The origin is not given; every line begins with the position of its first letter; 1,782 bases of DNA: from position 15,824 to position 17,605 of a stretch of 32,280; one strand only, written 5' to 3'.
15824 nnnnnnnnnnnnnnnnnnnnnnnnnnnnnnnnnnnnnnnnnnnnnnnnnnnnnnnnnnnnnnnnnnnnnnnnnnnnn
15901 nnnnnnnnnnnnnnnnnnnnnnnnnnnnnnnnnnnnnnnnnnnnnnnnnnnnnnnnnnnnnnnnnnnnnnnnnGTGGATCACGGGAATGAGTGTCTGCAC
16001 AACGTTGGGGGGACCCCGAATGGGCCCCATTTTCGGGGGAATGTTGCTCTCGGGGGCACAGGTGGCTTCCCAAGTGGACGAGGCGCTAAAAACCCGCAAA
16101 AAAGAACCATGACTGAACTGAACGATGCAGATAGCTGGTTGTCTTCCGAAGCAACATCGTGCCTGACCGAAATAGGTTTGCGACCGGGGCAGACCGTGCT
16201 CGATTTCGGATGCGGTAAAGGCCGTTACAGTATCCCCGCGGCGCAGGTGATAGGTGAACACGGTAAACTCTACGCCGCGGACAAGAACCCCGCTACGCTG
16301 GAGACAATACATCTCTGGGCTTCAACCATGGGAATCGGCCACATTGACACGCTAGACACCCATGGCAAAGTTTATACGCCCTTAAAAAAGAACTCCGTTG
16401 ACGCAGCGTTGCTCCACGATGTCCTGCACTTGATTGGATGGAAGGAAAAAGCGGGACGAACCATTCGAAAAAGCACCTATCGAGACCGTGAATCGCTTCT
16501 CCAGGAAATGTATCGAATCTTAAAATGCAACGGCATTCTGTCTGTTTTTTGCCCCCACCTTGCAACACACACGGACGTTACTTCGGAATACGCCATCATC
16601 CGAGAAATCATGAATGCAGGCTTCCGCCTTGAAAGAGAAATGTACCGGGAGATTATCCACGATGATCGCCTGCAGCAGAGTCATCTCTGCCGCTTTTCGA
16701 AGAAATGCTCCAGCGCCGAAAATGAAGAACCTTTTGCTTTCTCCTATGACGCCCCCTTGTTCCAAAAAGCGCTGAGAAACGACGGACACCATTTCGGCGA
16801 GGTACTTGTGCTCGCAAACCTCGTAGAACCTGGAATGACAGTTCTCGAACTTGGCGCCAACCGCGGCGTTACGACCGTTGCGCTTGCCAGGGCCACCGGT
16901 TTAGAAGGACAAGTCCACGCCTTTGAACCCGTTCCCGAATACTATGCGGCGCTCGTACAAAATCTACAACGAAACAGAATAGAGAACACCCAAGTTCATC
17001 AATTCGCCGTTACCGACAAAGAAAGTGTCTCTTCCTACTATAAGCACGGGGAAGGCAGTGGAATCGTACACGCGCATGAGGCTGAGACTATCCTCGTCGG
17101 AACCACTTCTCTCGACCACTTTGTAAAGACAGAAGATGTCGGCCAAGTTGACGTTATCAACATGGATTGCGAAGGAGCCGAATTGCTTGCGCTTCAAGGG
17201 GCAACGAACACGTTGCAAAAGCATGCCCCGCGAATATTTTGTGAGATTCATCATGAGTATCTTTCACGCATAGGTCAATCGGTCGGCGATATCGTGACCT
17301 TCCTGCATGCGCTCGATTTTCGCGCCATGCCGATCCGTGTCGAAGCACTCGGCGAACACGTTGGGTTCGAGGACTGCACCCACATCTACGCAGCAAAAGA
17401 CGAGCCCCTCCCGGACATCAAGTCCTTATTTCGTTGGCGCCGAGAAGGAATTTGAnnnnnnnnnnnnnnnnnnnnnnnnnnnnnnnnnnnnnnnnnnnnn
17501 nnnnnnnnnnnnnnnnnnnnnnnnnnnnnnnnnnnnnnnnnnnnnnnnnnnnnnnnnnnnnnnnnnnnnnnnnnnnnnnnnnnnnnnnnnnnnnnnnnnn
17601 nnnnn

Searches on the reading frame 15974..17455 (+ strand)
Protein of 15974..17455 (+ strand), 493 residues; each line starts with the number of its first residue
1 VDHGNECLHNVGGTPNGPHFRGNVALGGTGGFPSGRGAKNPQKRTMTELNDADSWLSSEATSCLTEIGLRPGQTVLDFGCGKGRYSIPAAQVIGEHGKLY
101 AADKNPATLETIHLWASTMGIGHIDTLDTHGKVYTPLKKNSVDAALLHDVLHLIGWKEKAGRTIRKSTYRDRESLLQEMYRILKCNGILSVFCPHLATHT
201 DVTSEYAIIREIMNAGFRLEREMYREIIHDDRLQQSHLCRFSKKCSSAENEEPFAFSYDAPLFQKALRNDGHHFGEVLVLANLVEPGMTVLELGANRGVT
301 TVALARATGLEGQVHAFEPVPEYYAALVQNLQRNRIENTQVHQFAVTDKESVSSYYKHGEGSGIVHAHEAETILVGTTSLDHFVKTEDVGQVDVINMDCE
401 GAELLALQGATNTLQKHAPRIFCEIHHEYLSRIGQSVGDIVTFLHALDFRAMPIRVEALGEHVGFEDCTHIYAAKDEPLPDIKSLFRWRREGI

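Call 5: search_protein_families(library=pfam, proteins=[window:15974-17455:+], max_evalue=0.0001)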
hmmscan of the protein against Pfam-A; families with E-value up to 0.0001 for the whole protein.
window:15974-17455:+ (493 aa): 12 families
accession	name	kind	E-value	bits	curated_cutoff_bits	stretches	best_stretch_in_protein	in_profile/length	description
PF05050.19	Methyltransf_21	-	8.3e-24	85.1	22.7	1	293-450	2-172/173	Methyltransferase FkbM domain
PF13649.12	Methyltransf_25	-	8.9e-14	52.4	27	1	75-159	1-84/97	Methyltransferase domain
PF13847.12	Methyltransf_31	-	1.8e-13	50.8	27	1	70-194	2-112/145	Methyltransferase domain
PF08241.18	Methyltransf_11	-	2.1e-11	44.8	21.2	1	76-190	1-94/95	Methyltransferase domain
PF08242.18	Methyltransf_12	-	4.4e-09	37.4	30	1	76-189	1-98/98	Methyltransferase domain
PF01135.25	PCMT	-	1e-07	32.4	20.3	0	280-342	68-129/210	Protein-L-isoaspartate(D-aspartate) O-methyltransferase (PCMT)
PF02475.24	TRM5-TYW2_MTfase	-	4.9e-07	30.3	28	0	71-112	36-76/164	TRM5/TYW2 methyltransferase domain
PF01728.25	FtsJ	-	6.9e-07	29.8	24.1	0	65-145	14-95/181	FtsJ-like methyltransferase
PF13489.12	Methyltransf_23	-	2e-06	28.1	27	0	68-107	17-55/164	Methyltransferase domain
PF01209.24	Ubie_methyltran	-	3.2e-06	27.1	20.1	1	68-192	44-152/233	ubiE/COQ5 methyltransferase family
PF01269.23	Fibrillarin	-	2.8e-05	23.8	27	0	50-109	50-109/227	Fibrillarin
PF05175.20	MTS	-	5.7e-05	23.3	23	0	71-119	31-78/170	Methyltransferase small domain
